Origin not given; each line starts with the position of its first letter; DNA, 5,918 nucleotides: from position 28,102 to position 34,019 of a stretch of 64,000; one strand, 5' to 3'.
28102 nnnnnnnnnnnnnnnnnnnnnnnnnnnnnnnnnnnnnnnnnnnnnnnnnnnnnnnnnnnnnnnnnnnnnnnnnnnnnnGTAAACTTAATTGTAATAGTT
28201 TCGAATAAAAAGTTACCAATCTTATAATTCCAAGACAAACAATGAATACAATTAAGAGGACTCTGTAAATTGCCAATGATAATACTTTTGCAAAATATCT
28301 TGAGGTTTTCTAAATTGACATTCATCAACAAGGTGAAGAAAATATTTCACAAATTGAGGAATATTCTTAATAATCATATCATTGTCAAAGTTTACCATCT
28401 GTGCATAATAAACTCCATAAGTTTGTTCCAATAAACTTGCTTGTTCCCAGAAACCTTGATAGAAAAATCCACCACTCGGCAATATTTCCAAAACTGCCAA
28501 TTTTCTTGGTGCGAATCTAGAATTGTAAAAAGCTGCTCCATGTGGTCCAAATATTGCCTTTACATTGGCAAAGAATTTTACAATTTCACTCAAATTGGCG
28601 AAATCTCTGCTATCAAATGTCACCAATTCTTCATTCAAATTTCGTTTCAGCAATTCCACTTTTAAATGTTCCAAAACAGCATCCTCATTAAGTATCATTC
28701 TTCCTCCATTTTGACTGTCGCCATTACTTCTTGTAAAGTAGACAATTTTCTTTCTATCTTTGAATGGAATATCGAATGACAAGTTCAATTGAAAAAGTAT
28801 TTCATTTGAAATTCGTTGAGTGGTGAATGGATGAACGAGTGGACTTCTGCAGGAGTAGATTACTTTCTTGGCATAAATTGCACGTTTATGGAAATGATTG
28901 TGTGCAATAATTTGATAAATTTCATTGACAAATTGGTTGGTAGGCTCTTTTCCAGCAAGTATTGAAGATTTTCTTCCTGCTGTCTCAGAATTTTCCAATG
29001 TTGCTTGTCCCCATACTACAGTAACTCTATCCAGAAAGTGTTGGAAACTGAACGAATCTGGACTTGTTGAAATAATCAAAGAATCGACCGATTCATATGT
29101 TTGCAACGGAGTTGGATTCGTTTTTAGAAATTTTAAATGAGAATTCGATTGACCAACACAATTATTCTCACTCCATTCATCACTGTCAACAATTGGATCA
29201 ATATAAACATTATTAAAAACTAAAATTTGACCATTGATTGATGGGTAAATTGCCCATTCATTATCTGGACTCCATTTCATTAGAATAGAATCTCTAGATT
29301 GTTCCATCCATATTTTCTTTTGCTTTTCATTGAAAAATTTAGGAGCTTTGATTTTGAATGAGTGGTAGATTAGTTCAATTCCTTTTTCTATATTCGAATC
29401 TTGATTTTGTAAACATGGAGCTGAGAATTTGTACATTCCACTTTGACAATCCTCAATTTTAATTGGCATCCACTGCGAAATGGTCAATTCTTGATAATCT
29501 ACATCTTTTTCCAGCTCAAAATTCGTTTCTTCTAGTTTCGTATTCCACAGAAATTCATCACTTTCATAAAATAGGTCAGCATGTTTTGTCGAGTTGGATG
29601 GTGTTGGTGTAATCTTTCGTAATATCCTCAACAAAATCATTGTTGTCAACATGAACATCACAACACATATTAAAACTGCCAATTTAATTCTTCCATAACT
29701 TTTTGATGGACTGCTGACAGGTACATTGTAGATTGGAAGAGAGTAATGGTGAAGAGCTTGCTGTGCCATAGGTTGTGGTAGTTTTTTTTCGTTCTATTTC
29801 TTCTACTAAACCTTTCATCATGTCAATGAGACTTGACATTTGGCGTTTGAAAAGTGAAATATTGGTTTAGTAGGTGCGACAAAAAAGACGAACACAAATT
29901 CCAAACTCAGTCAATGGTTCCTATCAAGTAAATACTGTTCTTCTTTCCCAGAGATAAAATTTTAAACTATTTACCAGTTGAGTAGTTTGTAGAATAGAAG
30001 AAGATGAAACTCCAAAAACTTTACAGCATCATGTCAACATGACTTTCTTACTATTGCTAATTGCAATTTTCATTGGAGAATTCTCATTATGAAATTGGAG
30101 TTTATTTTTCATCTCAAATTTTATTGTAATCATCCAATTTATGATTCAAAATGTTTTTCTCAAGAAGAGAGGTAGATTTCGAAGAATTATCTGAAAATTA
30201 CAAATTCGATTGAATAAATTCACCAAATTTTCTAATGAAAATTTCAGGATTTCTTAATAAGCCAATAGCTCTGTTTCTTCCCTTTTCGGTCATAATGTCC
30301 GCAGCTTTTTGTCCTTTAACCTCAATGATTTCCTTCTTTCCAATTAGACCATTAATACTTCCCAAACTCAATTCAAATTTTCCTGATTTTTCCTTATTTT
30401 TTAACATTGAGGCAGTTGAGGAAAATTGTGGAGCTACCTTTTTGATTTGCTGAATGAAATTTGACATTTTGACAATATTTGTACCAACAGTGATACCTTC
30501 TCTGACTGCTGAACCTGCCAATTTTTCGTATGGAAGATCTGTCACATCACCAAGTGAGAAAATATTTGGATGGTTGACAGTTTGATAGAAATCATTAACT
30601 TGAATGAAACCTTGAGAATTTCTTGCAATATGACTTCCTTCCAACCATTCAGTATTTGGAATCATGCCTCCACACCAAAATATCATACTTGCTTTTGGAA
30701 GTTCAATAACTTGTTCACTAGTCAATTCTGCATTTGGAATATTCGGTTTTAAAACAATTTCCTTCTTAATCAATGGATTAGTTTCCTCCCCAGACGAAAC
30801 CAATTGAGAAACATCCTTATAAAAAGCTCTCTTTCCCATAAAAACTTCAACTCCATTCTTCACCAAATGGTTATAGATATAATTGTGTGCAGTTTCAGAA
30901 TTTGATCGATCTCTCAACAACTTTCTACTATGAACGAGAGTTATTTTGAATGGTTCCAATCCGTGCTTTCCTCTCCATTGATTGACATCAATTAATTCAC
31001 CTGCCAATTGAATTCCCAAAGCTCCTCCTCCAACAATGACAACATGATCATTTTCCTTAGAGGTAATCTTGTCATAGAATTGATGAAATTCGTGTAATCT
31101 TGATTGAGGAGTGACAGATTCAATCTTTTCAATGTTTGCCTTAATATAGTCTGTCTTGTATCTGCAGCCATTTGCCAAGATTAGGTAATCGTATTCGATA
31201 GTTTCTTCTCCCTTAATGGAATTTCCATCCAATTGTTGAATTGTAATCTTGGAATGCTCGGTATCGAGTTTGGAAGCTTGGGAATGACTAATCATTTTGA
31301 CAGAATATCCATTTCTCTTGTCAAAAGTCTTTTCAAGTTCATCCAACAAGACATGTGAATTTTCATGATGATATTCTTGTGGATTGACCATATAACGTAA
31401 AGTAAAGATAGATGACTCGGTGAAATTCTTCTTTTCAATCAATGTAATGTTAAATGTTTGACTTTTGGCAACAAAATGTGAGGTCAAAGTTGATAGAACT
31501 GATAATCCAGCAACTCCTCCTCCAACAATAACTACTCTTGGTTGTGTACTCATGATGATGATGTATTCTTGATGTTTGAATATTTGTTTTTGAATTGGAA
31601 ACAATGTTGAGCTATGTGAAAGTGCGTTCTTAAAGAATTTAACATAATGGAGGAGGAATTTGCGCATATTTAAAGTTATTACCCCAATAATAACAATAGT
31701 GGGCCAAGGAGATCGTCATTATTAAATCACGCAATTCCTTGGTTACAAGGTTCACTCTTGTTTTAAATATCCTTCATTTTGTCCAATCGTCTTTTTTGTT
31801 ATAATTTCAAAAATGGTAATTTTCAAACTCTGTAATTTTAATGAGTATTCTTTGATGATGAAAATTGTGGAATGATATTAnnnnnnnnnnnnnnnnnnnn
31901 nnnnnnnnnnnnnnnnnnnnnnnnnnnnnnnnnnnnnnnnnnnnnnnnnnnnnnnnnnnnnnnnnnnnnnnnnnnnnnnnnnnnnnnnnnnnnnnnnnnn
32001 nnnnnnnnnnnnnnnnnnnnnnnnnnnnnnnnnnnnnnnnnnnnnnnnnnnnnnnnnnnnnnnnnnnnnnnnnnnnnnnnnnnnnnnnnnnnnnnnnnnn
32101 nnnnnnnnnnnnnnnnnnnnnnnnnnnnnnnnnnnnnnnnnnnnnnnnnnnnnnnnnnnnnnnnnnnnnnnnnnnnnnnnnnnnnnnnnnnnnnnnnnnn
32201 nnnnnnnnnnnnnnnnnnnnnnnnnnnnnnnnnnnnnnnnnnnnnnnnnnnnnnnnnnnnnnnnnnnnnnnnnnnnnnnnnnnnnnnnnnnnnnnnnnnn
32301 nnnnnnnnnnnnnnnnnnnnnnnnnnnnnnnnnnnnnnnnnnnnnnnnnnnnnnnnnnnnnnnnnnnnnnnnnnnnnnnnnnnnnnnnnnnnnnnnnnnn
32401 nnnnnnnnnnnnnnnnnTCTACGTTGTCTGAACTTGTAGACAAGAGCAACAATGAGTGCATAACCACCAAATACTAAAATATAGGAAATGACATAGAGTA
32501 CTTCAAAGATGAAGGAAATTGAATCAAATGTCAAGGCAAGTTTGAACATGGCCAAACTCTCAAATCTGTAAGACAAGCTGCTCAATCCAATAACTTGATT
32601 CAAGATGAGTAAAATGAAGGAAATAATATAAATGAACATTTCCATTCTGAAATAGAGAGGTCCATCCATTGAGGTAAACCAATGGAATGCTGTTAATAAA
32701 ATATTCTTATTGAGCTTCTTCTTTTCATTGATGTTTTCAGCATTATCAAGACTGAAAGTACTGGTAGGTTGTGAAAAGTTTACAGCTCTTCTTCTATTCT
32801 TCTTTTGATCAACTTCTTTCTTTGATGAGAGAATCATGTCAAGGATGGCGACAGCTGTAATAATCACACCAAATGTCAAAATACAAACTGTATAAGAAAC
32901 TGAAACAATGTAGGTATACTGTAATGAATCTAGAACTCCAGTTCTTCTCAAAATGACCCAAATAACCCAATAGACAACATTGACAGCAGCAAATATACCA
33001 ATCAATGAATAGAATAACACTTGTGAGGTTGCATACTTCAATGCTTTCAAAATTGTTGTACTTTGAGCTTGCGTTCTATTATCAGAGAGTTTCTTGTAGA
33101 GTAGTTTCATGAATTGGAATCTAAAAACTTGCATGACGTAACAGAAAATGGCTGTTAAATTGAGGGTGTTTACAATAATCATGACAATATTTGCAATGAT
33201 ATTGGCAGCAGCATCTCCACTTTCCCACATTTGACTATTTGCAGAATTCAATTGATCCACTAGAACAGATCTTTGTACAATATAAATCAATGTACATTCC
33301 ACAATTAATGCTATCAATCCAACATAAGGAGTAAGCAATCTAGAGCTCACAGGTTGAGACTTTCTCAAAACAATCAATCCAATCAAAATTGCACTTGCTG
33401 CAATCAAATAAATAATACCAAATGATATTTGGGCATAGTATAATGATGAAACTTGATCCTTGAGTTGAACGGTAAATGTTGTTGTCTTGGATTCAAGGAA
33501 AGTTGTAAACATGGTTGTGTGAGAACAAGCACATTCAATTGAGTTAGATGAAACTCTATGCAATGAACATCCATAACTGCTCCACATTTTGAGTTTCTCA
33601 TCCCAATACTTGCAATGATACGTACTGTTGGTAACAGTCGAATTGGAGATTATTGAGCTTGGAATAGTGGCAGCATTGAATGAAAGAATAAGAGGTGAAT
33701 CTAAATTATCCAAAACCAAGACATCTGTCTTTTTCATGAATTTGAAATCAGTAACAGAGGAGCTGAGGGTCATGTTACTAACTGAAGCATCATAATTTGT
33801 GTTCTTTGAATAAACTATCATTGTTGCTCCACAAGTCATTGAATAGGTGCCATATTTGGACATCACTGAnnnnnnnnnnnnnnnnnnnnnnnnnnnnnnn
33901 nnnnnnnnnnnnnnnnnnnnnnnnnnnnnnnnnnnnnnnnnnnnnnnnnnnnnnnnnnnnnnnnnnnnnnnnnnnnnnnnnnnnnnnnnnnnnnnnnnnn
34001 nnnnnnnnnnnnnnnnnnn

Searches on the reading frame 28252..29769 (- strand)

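Call 32: search_protein_families(library=pfam, proteins=[window:28252-29769:-], max_evalue=0.00001)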
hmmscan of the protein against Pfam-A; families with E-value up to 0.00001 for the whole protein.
window:28252-29769:- (505 aa): 1 family
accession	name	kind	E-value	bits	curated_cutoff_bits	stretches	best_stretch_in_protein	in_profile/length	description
PF04577.19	Glyco_transf_61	-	6.9e-19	68.9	27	1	242-426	1-136/137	Glycosyltransferase 61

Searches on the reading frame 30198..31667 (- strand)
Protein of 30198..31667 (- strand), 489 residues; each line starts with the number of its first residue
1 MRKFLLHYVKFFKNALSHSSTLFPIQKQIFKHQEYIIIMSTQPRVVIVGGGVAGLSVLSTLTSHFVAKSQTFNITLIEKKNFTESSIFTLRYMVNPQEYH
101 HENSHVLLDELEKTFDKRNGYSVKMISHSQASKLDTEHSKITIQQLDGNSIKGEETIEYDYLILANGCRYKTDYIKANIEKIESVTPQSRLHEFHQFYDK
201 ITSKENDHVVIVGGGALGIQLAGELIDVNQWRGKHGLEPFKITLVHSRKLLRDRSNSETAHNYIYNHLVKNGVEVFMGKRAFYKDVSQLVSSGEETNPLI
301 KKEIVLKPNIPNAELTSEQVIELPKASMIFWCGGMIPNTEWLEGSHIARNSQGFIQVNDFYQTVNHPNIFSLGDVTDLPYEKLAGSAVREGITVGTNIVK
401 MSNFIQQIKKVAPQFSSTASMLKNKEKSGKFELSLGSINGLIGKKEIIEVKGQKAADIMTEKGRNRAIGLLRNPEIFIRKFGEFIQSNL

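Call 20: find_homologous_proteins(query=window:30198-31667:-, max_evalue=1e-20)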
Query window:30198-31667:- (489 aa): 4 proteins with E <= 1e-20 among 8000 candidates.
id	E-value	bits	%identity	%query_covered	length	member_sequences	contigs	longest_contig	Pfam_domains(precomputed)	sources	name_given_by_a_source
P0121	3.3e-297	1004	100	92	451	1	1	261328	PF01266.31,PF07992.21,PF00070.34,PF13454.13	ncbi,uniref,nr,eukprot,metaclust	ncbi:predicted protein [Naegleria gruberi]|uniref:Predicted protein n=1 Tax=Naegleria gruberi TaxID=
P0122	8.6e-82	293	42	73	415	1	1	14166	PF13450.13,PF07992.21,PF00070.34,PF13738.13,PF13454.13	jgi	jgi:NADH dehydrogenase FAD-containing subunit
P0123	2.8e-80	288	39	87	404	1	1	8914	PF07992.21,PF00070.34,PF13454.13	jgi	jgi:NADH dehydrogenase FAD-containing subunit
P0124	3.2e-76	275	39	80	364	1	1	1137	PF07992.21,PF00070.34,PF13738.13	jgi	-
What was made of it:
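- Tried and rejected: The downstream neighbour (30198-31667) has only its own 100% hit and no roughly 80% paralogue (call 20).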

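Call 29: find_encoding_contigs(protein=P0121, flank=2000, max_places=4)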
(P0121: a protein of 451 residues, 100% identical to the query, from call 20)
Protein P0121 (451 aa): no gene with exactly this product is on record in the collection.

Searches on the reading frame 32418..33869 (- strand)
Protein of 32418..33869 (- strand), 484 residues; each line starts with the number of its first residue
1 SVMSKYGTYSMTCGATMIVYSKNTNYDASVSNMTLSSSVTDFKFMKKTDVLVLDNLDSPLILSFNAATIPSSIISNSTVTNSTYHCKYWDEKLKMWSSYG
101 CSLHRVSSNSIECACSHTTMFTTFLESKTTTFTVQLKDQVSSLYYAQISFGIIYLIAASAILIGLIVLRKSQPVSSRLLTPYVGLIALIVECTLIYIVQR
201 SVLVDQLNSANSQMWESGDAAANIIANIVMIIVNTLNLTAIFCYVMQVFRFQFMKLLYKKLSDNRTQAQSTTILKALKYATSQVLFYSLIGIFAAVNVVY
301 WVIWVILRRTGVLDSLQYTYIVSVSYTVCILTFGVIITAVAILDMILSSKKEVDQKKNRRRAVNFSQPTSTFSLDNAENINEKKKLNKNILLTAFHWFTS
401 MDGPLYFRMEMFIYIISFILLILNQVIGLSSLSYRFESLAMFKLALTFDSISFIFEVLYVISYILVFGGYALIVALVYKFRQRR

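Call 33: search_protein_families(library=pfam, proteins=[window:32418-33869:-], max_evalue=1)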
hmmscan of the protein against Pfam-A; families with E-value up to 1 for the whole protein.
seq(484 aa): 1 family
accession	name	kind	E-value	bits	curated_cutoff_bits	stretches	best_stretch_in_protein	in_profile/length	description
PF01825.27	GPS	-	9.8e-08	32.8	22.5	1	85-122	2-43/45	GPCR proteolysis site, GPS, motif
